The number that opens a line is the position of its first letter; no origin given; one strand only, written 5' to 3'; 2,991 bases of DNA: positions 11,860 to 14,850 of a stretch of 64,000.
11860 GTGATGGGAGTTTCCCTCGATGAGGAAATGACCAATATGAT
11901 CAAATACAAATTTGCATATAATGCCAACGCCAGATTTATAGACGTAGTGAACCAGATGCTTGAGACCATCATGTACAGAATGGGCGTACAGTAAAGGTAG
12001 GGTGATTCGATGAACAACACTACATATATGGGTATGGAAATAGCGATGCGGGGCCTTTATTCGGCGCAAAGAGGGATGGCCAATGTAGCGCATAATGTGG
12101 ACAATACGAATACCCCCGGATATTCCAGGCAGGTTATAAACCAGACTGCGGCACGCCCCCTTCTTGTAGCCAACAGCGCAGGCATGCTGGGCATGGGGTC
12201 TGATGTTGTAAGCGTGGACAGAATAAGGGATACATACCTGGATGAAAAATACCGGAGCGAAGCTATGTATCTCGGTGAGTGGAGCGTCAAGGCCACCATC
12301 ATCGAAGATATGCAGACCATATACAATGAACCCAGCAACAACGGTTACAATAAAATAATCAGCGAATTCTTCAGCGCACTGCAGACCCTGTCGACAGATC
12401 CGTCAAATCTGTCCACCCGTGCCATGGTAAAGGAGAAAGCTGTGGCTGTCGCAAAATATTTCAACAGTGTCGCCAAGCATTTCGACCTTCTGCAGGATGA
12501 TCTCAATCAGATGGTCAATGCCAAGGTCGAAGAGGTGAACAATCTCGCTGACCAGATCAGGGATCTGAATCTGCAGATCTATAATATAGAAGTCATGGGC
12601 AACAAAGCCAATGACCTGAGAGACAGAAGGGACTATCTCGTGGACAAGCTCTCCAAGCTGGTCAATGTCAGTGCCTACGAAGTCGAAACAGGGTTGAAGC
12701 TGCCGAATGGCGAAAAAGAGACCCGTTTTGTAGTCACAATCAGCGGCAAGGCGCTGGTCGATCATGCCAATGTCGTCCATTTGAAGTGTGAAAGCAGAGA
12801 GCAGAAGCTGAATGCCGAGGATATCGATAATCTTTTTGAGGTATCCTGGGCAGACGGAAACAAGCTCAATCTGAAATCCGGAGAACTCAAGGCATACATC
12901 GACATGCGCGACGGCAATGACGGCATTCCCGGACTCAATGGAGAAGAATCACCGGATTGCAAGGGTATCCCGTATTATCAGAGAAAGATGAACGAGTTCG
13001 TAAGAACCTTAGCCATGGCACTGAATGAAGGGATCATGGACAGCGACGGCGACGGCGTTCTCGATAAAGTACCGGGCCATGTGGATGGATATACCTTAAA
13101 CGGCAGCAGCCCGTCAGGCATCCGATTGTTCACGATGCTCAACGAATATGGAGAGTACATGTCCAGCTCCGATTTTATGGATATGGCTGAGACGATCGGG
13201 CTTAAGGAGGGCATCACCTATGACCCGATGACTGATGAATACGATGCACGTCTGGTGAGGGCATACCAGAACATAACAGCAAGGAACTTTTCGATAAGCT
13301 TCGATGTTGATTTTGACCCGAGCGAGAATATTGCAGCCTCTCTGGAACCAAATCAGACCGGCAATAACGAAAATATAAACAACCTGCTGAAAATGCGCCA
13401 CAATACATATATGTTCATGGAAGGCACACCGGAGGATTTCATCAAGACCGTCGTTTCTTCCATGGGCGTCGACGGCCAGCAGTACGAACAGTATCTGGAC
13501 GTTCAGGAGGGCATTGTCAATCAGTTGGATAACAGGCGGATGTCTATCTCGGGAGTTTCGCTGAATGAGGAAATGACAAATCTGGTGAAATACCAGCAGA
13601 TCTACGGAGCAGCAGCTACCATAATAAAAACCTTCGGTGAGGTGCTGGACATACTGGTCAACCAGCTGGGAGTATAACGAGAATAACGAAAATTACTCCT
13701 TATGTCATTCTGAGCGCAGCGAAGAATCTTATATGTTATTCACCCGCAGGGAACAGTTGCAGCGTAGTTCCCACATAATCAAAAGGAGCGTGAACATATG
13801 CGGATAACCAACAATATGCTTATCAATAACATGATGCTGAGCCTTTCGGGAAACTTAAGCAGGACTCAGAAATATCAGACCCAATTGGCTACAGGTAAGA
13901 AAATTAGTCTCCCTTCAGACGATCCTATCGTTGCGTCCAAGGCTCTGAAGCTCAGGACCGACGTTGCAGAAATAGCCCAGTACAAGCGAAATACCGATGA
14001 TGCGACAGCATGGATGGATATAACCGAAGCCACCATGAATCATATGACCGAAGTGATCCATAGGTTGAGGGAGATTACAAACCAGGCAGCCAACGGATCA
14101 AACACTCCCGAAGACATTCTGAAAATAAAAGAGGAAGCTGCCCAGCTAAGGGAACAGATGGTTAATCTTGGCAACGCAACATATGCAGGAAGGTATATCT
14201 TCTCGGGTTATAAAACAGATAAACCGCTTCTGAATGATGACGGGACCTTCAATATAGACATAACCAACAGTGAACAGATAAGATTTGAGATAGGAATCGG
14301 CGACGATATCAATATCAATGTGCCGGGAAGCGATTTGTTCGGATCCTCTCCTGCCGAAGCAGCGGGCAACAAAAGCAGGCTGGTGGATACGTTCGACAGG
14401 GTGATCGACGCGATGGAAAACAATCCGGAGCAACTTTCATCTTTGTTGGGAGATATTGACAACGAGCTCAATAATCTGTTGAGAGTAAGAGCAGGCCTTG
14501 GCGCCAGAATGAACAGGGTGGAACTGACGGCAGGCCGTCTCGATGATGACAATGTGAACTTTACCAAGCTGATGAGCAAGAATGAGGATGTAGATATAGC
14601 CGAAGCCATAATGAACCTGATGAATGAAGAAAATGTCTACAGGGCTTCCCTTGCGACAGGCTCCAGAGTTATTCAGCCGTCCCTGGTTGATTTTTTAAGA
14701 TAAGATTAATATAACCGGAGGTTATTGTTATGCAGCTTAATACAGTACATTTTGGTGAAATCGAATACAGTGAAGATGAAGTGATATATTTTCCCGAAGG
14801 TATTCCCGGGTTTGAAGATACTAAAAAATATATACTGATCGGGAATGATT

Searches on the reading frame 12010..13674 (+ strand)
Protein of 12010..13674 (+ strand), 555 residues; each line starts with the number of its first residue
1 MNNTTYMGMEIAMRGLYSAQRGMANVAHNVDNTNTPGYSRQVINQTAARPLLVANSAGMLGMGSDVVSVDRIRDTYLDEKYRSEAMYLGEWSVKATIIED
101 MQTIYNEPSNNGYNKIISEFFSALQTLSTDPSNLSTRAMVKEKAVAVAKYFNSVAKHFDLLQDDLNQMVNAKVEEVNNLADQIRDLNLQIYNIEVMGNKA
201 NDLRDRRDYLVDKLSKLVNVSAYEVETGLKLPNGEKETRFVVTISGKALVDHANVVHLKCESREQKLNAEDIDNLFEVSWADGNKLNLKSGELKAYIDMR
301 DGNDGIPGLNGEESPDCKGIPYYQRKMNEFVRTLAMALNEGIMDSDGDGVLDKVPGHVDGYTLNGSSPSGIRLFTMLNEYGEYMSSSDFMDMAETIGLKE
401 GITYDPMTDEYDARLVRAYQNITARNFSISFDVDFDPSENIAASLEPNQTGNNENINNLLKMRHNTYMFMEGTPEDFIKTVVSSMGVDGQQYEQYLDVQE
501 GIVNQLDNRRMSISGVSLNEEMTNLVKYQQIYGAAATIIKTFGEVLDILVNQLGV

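Call 3: search_protein_families(library=pfam, proteins=[window:12010-13674:+], max_evalue=1)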
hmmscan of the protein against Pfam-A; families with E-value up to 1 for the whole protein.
window:12010-13674:+ (555 aa): 5 families
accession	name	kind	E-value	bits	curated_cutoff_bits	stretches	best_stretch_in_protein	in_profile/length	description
PF22638.1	FlgK_D1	-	1.3e-43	149.7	28.6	1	99-340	2-216/233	Flagellar hook-associated protein FlgK helical domain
PF06429.18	Flg_bbr_C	-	1.3e-07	31.5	23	1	511-550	5-44/46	Flagellar basal body rod FlgEFG protein C-terminal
PF04799.18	Fzo_mitofusin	-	0.037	13.9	27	1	149-216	90-154/161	fzo-like conserved region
PF23731.1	ARM_ECM29_C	-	0.042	14.5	27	1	106-175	154-221/241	ECM29, C-terminal ARM-like repeats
PF08457.15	Sfi1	-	0.057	12.4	22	1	86-207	432-554/570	Sfi1 spindle body protein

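Call 4: search_protein_families(library=ncbifam, proteins=[window:12010-13674:+], max_evalue=1)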
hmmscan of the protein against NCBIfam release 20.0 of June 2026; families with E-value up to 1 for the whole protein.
window:12010-13674:+ (555 aa): 16 families
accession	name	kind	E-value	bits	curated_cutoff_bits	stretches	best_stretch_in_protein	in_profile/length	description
TIGR02492.1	flgK_ends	equivalog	1.4e-89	301.4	170.75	1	8-551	2-436/437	flagellar hook-associated protein FlgK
NF004238.1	PRK05682.1-1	equivalog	2.7e-05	23.6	400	2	501-551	362-412/414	flagellar hook protein FlgE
TIGR03506.1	FlgEFG_subfam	subfamily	0.00011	22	70.25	1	7-42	1-36/351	flagellar hook-basal body complex protein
NF004243.1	PRK05682.2-2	equivalog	0.00013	21.1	801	2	507-551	373-417/420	flagellar hook protein FlgE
TIGR02488.1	flgG_G_neg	equivalog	0.00016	21.3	252.75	2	503-552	209-258/259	flagellar basal-body rod protein FlgG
NF004242.0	PRK05682.2-1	equivalog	0.00076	18.4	365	1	513-551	381-419/422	flagellar hook protein FlgE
NF040922.1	flgE_Caulobact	equivalog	0.0014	17.8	750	1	505-551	456-502/505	flagellar hook protein FlgE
NF009278.1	PRK12636.1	equivalog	0.0016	18.1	350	1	505-551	214-260/263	flagellar basal body rod protein FlgG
TIGR02490.1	flgF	equivalog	0.002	17.8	178.5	1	11-43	3-35/218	flagellar basal-body rod protein FlgF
NF009275.1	PRK12632.1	equivalog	0.0035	17.7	170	1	8-46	7-45/130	flagellar basal body rod protein FlgC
NF004241.1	PRK05682.1-5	equivalog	0.016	14.3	469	0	513-551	405-443/446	flagellar hook protein FlgE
NF009270.0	PRK12627.1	equivalog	0.025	15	128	0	23-44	22-43/128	FlgB family protein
NF004653.1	PRK06003.1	equivalog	0.039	14.4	153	0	24-42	22-40/126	flagellar basal body rod protein FlgB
NF043058.1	T4SS_LegC2C7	subfamily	0.074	12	350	1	137-213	99-172/348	LegC2/C7 family Dot/Icm T4SS effector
NF009456.0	PRK12816.1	equivalog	0.11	12.1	416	0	500-551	211-261/264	flagellar basal body rod protein FlgG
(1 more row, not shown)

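Call 54: search_protein_families(library=pfam, proteins=[window:12010-13674:+], max_evalue=0.1)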
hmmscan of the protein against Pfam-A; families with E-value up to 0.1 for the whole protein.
window:12010-13674:+ (555 aa): 5 families
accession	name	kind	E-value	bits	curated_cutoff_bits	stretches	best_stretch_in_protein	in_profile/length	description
PF22638.1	FlgK_D1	-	1.3e-43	149.7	28.6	1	99-340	2-216/233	Flagellar hook-associated protein FlgK helical domain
PF06429.18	Flg_bbr_C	-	1.3e-07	31.5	23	1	511-550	5-44/46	Flagellar basal body rod FlgEFG protein C-terminal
PF04799.18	Fzo_mitofusin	-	0.037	13.9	27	1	149-216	90-154/161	fzo-like conserved region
PF23731.1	ARM_ECM29_C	-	0.042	14.5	27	0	106-175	154-221/241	ECM29, C-terminal ARM-like repeats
PF08457.15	Sfi1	-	0.057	12.4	22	1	86-207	432-554/570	Sfi1 spindle body protein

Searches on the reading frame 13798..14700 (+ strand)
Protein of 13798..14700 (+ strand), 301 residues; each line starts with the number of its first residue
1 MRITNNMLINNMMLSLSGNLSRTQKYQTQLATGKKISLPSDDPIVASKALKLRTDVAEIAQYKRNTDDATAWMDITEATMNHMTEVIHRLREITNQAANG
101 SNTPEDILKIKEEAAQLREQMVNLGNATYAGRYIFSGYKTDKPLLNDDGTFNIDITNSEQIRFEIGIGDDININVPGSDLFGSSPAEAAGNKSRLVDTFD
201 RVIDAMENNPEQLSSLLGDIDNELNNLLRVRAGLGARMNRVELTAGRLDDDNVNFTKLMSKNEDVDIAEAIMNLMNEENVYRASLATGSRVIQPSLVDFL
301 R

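Call 18: search_protein_families(library=pfam, proteins=[window:13798-14700:+], max_evalue=0.001)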
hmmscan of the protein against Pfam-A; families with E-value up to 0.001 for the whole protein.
window:13798-14700:+ (301 aa): 2 families
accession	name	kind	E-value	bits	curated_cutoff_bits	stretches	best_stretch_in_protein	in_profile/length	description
PF00669.25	Flagellin_N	-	2.2e-25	89.8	26.6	1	3-140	1-139/139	Bacterial flagellin N-terminal helical region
PF00700.27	Flagellin_C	-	3.3e-07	31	23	1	218-298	2-84/86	Bacterial flagellin C-terminal helical region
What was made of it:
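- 13798..14703 (+): flgL (hook-associated protein 3, 301 aa). Pfam Flagellin_N and Flagellin_C (call 18), plus its position after flgK.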
